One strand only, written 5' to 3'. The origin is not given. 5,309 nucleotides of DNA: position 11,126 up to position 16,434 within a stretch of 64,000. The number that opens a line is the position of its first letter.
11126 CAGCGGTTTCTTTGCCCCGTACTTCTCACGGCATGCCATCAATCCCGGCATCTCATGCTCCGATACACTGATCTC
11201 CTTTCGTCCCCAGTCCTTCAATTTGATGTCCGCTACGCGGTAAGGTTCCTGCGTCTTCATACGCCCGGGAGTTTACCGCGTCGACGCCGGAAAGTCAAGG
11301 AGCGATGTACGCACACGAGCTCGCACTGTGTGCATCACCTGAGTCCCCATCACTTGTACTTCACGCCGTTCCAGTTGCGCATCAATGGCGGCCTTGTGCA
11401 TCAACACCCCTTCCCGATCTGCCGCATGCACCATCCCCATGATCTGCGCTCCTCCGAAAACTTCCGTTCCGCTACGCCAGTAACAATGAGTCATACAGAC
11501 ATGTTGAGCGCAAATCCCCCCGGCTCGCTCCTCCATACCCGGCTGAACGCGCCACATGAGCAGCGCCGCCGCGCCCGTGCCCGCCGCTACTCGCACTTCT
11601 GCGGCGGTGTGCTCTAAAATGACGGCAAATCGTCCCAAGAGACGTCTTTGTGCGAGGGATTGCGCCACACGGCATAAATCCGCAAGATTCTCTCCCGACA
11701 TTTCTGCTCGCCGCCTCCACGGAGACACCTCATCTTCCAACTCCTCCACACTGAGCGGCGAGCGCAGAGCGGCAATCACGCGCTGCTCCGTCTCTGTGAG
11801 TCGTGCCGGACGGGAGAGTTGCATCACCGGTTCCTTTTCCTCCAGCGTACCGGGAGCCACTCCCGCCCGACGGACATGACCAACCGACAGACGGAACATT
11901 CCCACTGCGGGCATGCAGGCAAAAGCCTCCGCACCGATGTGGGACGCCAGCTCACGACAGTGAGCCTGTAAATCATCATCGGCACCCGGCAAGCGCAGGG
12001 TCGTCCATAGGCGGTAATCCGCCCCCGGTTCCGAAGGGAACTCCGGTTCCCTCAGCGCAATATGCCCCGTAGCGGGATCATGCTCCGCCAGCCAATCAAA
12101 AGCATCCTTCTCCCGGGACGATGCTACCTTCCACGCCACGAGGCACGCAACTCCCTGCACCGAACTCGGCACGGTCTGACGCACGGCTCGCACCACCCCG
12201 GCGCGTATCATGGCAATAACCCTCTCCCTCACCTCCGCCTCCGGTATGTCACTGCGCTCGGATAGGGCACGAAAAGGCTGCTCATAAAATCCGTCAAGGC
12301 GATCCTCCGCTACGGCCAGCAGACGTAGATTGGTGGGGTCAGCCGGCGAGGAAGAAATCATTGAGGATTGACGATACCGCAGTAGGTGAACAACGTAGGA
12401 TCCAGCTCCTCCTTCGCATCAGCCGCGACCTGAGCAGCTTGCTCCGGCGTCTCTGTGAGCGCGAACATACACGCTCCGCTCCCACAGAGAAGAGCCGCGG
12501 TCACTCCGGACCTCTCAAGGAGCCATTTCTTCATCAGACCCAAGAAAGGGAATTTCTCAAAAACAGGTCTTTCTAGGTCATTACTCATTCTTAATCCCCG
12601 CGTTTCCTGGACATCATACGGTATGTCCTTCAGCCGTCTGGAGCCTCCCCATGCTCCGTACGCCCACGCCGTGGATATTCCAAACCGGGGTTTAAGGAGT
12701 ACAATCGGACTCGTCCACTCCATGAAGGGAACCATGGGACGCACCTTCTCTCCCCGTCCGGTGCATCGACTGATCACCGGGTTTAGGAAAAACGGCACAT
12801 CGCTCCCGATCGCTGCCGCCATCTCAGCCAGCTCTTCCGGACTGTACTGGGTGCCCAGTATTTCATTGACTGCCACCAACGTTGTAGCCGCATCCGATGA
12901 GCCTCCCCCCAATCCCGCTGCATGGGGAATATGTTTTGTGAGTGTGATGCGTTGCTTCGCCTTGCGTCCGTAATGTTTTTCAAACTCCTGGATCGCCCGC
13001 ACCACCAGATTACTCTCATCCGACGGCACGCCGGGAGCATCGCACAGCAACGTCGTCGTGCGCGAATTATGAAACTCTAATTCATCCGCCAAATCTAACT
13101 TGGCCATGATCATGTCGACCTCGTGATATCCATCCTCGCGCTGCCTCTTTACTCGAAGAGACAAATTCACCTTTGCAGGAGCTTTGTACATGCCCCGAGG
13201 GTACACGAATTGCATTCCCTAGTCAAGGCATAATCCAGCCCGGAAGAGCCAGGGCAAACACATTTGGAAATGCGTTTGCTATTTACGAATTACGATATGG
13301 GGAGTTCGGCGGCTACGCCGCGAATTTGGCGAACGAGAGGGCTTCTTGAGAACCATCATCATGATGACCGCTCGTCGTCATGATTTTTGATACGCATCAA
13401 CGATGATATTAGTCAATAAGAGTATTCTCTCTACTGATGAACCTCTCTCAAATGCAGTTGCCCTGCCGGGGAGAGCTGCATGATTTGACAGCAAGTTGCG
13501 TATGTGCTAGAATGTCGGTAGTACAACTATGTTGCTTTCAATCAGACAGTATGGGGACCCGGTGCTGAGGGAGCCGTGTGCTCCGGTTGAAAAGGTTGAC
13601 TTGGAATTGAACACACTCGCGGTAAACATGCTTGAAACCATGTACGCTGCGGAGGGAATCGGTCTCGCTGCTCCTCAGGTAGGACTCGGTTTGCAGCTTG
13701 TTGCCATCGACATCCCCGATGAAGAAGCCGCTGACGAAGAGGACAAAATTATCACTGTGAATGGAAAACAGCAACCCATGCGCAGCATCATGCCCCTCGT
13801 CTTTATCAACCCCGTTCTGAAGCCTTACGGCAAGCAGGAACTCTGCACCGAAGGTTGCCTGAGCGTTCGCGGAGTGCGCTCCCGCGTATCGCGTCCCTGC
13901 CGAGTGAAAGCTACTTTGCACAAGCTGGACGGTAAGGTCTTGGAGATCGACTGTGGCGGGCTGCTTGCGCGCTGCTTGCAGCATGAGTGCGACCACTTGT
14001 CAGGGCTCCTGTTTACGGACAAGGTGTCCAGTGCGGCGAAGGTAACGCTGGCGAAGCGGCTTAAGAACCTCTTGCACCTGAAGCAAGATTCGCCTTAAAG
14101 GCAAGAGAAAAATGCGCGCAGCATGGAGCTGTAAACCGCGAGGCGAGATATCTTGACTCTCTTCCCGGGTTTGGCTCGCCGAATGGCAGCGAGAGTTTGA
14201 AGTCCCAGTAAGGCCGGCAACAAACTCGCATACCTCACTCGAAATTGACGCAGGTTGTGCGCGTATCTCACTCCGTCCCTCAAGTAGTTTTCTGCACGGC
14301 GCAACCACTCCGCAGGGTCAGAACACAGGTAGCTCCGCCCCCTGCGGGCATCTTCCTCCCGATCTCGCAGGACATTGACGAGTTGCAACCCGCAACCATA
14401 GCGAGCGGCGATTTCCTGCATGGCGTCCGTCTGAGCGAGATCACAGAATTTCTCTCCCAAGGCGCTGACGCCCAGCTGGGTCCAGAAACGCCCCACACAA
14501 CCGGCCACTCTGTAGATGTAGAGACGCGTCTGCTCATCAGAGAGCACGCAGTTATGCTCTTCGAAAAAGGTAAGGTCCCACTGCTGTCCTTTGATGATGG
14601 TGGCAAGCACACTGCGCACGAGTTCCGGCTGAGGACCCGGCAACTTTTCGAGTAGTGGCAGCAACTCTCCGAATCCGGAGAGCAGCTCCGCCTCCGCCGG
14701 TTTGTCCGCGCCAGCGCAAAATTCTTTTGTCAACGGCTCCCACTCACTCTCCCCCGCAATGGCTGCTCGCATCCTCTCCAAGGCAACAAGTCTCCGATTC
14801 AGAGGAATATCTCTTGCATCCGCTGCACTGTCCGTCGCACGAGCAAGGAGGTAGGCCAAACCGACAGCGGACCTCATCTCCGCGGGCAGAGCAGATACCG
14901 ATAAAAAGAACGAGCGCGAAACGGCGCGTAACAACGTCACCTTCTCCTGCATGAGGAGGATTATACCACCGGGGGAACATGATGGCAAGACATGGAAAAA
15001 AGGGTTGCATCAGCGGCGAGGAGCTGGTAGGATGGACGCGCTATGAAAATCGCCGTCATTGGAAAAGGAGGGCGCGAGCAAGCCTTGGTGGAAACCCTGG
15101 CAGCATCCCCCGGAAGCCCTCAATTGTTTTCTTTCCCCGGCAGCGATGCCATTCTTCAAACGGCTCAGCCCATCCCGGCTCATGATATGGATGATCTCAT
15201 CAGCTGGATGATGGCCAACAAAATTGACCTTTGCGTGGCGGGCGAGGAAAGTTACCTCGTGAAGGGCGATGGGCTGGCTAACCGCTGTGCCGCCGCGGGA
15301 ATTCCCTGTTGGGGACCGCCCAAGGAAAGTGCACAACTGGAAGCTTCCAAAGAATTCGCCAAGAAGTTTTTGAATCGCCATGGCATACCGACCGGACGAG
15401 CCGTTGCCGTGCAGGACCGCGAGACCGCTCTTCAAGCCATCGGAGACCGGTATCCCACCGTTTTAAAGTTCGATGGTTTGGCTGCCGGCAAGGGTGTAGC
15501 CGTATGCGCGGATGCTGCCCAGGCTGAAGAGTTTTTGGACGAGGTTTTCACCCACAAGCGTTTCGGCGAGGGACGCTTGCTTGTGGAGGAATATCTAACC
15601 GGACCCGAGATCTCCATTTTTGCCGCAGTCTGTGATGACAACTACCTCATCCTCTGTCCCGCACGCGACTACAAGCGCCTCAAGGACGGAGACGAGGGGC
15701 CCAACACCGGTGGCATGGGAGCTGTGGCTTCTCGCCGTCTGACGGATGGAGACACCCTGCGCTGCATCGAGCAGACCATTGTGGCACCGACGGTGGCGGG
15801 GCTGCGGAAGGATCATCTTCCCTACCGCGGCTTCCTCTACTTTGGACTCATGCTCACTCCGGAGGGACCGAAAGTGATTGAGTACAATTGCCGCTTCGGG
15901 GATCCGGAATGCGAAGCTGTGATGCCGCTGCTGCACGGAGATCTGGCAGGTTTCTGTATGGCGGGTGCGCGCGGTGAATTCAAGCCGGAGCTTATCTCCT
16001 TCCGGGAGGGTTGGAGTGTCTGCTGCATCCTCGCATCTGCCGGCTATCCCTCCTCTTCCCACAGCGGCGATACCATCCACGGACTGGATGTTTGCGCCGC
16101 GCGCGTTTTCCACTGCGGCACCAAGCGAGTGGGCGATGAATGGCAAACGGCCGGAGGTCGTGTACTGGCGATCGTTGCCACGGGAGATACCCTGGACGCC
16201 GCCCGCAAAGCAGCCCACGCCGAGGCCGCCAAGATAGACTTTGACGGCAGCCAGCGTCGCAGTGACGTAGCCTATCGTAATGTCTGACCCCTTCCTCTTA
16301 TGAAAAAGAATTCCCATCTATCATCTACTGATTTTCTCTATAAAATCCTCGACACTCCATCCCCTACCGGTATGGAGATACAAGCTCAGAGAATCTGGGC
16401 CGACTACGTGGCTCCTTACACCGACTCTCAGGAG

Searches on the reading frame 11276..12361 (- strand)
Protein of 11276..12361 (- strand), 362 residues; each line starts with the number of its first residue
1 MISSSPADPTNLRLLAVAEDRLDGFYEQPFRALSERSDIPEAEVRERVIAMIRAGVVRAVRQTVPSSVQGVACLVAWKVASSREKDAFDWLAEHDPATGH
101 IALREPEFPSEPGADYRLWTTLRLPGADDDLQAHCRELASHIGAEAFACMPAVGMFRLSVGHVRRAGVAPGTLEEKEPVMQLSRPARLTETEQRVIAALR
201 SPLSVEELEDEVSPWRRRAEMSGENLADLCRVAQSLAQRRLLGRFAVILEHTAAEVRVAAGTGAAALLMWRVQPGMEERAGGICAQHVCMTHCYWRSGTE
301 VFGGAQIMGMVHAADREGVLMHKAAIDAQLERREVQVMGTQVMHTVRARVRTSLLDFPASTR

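Call 49: search_protein_families(library=pfam, proteins=[window:11276-12361:-], max_evalue=0.0001)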
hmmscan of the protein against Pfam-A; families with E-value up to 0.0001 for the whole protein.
window:11276-12361:- (362 aa): 1 family
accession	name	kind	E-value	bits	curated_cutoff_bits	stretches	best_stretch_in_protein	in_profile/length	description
PF17805.7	AsnC_trans_reg2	-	2.3e-15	56.9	27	2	260-339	2-80/86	AsnC-like ligand binding domain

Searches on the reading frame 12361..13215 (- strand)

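Call 50: search_protein_families(library=pfam, proteins=[window:12361-13215:-], max_evalue=0.0001)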
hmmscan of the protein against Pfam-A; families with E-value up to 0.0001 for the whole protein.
window:12361-13215:- (285 aa): 3 families
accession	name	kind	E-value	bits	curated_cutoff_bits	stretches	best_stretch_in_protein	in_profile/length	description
PF00288.32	GHMP_kinases_N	-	1.1e-18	67.7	22.3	1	69-144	1-84/87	GHMP kinases N terminal domain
PF08544.19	GHMP_kinases_C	-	6.2e-09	36.6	21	1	211-270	20-82/85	GHMP kinases C terminal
PF22700.2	MVD-like_N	-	1.7e-05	24.9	27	1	56-134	50-129/157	Diphosphomevalonate decarboxylase-like N-terminal domain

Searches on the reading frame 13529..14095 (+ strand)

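Call 50: search_protein_families(library=pfam, proteins=[window:13529-14095:+], max_evalue=0.0001)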
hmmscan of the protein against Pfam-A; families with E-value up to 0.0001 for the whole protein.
window:13529-14095:+ (189 aa): 1 family
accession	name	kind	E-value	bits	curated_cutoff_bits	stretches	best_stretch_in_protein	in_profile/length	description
PF01327.26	Pep_deformylase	-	5.8e-45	153.1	22.8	1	4-170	3-154/156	Polypeptide deformylase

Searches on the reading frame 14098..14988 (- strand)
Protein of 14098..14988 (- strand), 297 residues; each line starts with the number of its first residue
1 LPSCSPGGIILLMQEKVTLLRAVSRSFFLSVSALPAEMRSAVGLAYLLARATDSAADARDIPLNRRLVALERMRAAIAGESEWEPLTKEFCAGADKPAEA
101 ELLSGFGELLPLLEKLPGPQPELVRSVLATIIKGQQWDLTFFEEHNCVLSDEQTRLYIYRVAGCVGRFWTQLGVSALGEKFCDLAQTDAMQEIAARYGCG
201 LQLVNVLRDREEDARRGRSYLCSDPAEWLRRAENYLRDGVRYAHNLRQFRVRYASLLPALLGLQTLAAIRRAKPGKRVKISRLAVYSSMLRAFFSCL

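Call 50: search_protein_families(library=pfam, proteins=[window:14098-14988:-], max_evalue=0.0001)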
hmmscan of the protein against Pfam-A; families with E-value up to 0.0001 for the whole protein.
window:14098-14988:- (297 aa): 1 family
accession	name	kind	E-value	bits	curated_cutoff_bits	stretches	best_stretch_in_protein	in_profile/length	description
PF00494.24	SQS_PSY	-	3.9e-37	128.8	26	1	20-231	1-179/263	Squalene/phytoene synthase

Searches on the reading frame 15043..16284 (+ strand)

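Call 50: search_protein_families(library=pfam, proteins=[window:15043-16284:+], max_evalue=0.0001)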
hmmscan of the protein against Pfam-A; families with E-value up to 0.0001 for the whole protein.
window:15043-16284:+ (414 aa): 4 families
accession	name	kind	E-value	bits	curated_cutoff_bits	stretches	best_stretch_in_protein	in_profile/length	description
PF01071.24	GARS_A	-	4.4e-61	206.6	27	1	101-290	1-194/194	Phosphoribosylglycinamide synthetase, ATP-grasp (A) domain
PF02843.22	GARS_C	-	8.3e-24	84.2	34.8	1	325-412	1-92/92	Phosphoribosylglycinamide synthetase, C domain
PF02844.21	GARS_N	-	1.3e-21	77.6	29.5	1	1-100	1-100/100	Phosphoribosylglycinamide synthetase, N domain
PF02786.22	CPSase_L_D2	-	2.9e-05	24.1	19.8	1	103-190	2-94/211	Carbamoyl-phosphate synthase L chain, ATP binding domain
